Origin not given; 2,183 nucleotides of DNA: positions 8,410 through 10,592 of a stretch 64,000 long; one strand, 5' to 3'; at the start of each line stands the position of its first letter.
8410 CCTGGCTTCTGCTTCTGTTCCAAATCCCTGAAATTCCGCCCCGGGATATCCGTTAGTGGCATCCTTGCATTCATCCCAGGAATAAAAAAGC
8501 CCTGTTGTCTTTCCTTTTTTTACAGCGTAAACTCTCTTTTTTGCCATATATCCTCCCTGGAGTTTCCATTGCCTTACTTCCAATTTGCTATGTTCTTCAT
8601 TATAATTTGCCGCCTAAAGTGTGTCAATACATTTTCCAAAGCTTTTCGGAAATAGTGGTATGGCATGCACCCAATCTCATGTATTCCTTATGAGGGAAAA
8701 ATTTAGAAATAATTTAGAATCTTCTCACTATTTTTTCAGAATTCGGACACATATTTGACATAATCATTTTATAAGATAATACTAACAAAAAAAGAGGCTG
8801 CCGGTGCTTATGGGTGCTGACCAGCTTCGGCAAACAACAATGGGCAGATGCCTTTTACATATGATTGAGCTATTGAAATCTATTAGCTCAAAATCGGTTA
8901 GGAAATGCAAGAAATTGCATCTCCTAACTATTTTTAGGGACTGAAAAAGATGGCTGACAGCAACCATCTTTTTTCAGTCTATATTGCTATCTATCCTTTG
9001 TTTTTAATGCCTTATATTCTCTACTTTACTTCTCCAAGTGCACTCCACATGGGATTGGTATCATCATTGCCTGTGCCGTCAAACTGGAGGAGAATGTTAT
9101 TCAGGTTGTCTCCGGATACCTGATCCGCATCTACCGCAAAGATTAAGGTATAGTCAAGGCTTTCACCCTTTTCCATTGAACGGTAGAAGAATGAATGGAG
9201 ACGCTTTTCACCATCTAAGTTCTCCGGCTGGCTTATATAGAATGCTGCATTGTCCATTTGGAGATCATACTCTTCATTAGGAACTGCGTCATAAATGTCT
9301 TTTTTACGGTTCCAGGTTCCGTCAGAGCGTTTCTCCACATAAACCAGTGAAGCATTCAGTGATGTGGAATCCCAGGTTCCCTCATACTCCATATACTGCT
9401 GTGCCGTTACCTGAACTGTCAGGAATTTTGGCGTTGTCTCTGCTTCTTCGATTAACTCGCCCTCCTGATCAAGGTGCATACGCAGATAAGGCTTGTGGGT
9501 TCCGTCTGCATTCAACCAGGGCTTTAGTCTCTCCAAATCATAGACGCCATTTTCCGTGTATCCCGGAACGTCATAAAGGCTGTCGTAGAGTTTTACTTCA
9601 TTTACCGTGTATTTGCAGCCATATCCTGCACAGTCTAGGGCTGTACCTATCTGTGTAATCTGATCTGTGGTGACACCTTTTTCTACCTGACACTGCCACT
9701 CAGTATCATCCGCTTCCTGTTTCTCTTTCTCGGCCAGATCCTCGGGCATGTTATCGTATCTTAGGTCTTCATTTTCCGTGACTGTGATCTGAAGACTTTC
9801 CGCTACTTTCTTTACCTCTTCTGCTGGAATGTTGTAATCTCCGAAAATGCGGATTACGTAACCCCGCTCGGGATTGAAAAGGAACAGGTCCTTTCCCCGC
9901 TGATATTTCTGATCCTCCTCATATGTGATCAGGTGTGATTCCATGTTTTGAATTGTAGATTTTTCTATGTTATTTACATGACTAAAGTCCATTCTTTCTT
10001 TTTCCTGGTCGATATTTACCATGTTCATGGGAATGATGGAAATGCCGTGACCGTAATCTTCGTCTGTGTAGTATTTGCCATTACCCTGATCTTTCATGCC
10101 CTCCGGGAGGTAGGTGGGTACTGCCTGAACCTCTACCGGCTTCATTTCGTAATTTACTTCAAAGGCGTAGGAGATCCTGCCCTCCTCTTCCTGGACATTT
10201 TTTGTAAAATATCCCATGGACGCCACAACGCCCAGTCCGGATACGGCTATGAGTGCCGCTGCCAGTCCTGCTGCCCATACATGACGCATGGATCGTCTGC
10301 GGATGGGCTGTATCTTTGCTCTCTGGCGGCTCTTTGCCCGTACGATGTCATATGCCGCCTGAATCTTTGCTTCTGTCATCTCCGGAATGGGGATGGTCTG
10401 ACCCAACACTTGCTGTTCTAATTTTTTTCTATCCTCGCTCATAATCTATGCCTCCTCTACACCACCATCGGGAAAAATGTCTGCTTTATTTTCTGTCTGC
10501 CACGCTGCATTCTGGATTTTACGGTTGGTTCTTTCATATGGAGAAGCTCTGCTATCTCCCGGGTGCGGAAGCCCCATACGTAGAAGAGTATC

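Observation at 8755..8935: Candidate unannotated small RNA with its own sigmaA promoter and terminator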

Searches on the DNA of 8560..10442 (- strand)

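Call 4: search_rna_families(source=window, start=8560, end=9040, threshold=evalue, max_evalue=10, show_alignments=3)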
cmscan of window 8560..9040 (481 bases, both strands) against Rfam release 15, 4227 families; matches with E-value up to 10: 16.
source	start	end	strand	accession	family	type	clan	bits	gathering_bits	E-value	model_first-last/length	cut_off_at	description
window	8895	9008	-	RF02363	Yfr11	Gene; sRNA;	-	21.4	44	0.51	1-144/144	no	Cyanobacterial functional RNA 11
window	8935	8984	+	RF04164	MIR1507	Gene; miRNA;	-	20.5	73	0.045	1-107/107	no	MIR1507 microRNA precursor family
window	8938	8980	-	RF04245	MIR169_7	Gene; miRNA;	CL00098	17.8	44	1.7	1-85/85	no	MIR169_7 microRNA precursor family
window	8939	8979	-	RF03607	mir-9447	Gene; miRNA;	-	17.4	67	1.3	7-62/68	no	mir-9447 microRNA precursor family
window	8644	8767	+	RF00403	SNORA41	Gene; snRNA; snoRNA; HACA-box;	-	17.3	80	2.7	1-133/133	no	Small nucleolar RNA SNORA41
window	8992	9010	+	RF02372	PyrC_leader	Cis-reg; leader;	-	17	50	5.5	1-50/50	no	PyrC leader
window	8936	8985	+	RF03607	mir-9447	Gene; miRNA;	-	16.9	67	1.8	1-68/68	no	mir-9447 microRNA precursor family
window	8926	8989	-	RF04215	mir-9214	Gene; miRNA;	-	16.6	77.2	0.98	1-75/75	no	mir-9214 microRNA precursor family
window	8688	8744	-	RF00832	mir-71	Gene; miRNA;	-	15.9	50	1.8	1-73/73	no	mir-71 microRNA precursor family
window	8577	8684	+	RF02373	PyrD_leader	Cis-reg; leader;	-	15.9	47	7.9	1-74/74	no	PyrD leader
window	8938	8980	-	RF03940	MIR9563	Gene; miRNA;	-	15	90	6.4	1-127/127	no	MIR9563 microRNA precursor family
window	8866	8973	-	RF02839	Ref66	Gene; antisense;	-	14.9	92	2.8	1-120/120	no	Enterococcus sRNA 66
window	8865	8891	-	RF03511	mir-5444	Gene; miRNA;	-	14.9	90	5.5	32-58/89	no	mir-5444 microRNA precursor family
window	8946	8996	-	RF01459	rliE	Gene; sRNA;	-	14.8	90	6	1-222/222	no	Listeria sRNA rliE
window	8939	8979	+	RF00969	mir-556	Gene; miRNA;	-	14.7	84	9.7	1-88/88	no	mir-556 microRNA precursor family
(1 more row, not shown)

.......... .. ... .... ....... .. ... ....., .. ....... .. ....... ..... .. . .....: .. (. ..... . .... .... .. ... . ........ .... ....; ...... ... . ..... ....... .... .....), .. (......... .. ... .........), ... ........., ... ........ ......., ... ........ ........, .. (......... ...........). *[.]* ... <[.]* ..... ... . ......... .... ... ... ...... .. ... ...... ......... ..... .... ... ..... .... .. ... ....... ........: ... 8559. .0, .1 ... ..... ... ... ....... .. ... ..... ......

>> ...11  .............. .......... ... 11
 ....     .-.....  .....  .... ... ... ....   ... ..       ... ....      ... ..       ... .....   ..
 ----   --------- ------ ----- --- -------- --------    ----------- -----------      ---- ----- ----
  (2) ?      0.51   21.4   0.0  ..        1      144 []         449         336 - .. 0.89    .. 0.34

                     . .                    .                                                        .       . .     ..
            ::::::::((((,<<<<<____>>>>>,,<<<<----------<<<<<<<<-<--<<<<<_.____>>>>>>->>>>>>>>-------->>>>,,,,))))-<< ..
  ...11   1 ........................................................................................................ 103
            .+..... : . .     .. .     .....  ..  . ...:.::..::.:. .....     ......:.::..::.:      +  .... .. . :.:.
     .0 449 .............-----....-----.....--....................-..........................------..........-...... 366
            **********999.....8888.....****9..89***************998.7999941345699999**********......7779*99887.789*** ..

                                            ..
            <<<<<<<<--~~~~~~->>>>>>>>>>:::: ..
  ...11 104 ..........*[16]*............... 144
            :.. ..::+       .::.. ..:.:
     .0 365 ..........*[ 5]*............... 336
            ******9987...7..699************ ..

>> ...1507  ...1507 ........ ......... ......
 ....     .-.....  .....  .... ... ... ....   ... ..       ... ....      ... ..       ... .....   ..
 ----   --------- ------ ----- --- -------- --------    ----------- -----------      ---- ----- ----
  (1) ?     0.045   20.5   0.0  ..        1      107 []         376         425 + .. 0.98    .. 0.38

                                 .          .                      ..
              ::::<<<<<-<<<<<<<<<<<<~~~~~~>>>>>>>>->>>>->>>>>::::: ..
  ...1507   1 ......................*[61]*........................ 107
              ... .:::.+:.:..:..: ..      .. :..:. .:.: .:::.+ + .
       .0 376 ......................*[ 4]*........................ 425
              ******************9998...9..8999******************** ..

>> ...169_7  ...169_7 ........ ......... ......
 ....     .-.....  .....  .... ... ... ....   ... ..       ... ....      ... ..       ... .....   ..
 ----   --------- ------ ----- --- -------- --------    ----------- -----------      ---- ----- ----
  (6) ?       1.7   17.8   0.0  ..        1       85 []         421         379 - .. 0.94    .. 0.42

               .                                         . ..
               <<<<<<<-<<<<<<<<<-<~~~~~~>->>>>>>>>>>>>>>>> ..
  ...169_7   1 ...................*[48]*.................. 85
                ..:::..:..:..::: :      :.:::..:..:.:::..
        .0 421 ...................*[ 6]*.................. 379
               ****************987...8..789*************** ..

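Call 76: search_rna_families(sources=[L041, L042, L044, L039], threshold=gathering)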
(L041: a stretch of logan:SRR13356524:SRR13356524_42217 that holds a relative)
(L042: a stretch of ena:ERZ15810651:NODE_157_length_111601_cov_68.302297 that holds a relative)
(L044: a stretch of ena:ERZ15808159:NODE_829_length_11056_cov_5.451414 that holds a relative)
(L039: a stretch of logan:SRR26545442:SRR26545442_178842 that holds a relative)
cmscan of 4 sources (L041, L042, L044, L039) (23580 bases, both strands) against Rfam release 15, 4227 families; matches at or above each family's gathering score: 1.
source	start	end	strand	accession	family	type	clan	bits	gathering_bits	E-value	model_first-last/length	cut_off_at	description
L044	5706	5778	+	RF00005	tRNA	Gene; tRNA;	CL00001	70.3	29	9.5e-14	1-71/71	no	tRNA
